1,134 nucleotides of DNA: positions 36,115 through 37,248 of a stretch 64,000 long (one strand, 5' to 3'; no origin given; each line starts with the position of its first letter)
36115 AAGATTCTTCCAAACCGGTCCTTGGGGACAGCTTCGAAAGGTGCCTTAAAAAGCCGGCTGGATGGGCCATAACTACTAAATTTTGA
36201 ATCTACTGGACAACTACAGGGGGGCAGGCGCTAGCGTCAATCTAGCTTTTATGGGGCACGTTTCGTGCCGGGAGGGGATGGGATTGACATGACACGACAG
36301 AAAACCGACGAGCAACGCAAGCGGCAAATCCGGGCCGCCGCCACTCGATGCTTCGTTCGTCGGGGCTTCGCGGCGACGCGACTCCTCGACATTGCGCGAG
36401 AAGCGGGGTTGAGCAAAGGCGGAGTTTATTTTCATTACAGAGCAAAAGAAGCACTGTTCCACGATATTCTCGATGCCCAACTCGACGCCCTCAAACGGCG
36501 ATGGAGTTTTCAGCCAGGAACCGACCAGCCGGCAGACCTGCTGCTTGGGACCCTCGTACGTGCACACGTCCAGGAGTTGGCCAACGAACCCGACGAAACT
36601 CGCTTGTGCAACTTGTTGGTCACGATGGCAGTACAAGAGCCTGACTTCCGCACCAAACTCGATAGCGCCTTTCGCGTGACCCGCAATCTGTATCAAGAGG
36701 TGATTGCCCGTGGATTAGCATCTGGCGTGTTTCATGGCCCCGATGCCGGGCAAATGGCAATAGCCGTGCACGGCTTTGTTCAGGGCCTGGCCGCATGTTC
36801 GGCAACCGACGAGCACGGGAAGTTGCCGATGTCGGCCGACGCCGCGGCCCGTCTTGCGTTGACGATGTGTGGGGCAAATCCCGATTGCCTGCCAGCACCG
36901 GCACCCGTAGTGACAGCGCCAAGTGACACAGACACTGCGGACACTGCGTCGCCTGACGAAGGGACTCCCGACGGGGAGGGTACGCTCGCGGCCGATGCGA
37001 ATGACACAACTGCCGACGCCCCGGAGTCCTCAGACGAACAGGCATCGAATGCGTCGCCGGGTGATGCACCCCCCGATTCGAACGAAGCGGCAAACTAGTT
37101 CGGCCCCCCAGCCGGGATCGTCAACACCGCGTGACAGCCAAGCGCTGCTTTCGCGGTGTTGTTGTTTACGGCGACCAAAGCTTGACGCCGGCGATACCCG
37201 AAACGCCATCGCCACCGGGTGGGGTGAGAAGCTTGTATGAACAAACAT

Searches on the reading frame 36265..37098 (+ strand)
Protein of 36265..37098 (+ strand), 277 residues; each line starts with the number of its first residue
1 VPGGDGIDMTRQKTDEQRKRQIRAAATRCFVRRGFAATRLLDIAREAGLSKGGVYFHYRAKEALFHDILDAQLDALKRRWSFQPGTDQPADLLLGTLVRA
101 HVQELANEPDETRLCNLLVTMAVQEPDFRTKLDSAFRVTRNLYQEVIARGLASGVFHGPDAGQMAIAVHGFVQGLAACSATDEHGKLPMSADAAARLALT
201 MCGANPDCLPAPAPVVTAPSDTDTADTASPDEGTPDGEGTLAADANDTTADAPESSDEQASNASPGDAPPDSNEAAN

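Call 3: search_protein_families(library=pfam, proteins=[window:36265-37098:+], max_evalue=1)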
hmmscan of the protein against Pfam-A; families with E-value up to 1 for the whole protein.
window:36265-37098:+ (277 aa): 6 families
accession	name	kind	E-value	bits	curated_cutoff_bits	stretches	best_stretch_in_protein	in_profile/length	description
PF00440.29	TetR_N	-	3.1e-14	52.9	24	1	22-67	1-46/47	Bacterial regulatory proteins, tetR family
PF13977.11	TetR_C_6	-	1e-06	29.4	27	1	96-185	7-95/115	BetI-type transcriptional repressor, C-terminal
PF17932.6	TetR_C_24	-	0.00091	19.9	26.4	1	94-175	8-87/114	Tetracyclin repressor-like, C-terminal domain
PF16925.10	TetR_C_13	-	0.0032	18.3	27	1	115-180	28-94/109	Tetracyclin repressor-like, C-terminal domain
PF16859.10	TetR_C_11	-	0.01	16.6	32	1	96-157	13-74/113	Tetracyclin repressor-like, C-terminal domain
PF17938.6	TetR_C_29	-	0.093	13.3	26.2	1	95-170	6-82/119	Tetracyclin repressor-like, C-terminal domain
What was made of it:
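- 36265..37098 (+): TetR-family regulator, convergent with RRE-Memo. Conserved neighbour in 28 of 32 Nannocystaceae loci; probably belongs with the lipoprotein (35452..35943) and MMPL transporter (32529..35255) beyond it. TetR_N E=3e-14 (call 3).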

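Call 4: search_protein_families(library=ncbifam, proteins=[window:36265-37098:+], max_evalue=1)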
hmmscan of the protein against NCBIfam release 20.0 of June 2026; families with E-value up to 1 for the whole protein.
window:36265-37098:+ (277 aa): 22 families
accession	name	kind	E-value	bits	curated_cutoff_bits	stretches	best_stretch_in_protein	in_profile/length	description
NF041196.1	ScbR_bind_reg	equivalog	1.1e-15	58.3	150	1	16-181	5-167/191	ScbR family autoregulator-binding transcription factor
NF007949.0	PRK10668.1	equivalog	7.8e-12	45.1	271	1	10-80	5-77/216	multidrug efflux transporter transcriptional repressor AcrR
NF051852.1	efflux_TF_MtrR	exception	3.6e-11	43.3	280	1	9-120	1-114/205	multidrug efflux system transcriptional repressor MtrR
NF053878.1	FATransRegFadRBac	equivalog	4.2e-11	43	200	1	17-158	3-142/190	fatty acid metabolism transcriptional regulator FadR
NF050111.1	TransRegSACE7040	equivalog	2.4e-09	37.4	250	1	17-110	1-94/186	SACE_7040 family transcriptional regulator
TIGR03613.1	RutR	equivalog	2.4e-09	37.3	368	1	11-158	2-146/202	pyrimidine utilization regulatory protein R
NF007430.0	PRK09975.1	equivalog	4.5e-09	35.7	274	1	11-119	4-114/220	acrEF/envCD operon transcriptional regulator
TIGR03384.1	betaine_BetI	equivalog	5.6e-09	35.9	201.3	1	11-128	2-119/189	choline-binding transcriptional repressor BetI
NF053731.1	TransRegFasRMycb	equivalog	8.8e-09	35.4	330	1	16-87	10-83/199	HTH-type transcriptional activator FasR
TIGR03968.1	mycofact_TetR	equivalog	3.3e-07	30.1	224.9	1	16-98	8-90/190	mycofactocin system transcriptional regulator MftR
NF011584.0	PRK15008.1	equivalog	1.1e-06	28.7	230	1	11-74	12-75/212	HTH-type transcriptional regulator RutR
NF001978.0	PRK00767.1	equivalog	1.5e-05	24.9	118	1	9-80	1-72/197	transcriptional regulator BetI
NF011572.0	PRK14996.1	equivalog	3.9e-05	23.6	144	1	15-157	6-143/192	TetR family transcriptional regulator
NF053516.1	TranRepPrsAVib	equivalog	5.4e-05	23.1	300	1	16-76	5-65/208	TetR family transcriptional repressor PsrA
NF058643.1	TranRegCurRPseudo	equivalog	0.00013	21.7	300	1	14-96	5-88/193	TetR family transcriptional repressor CurR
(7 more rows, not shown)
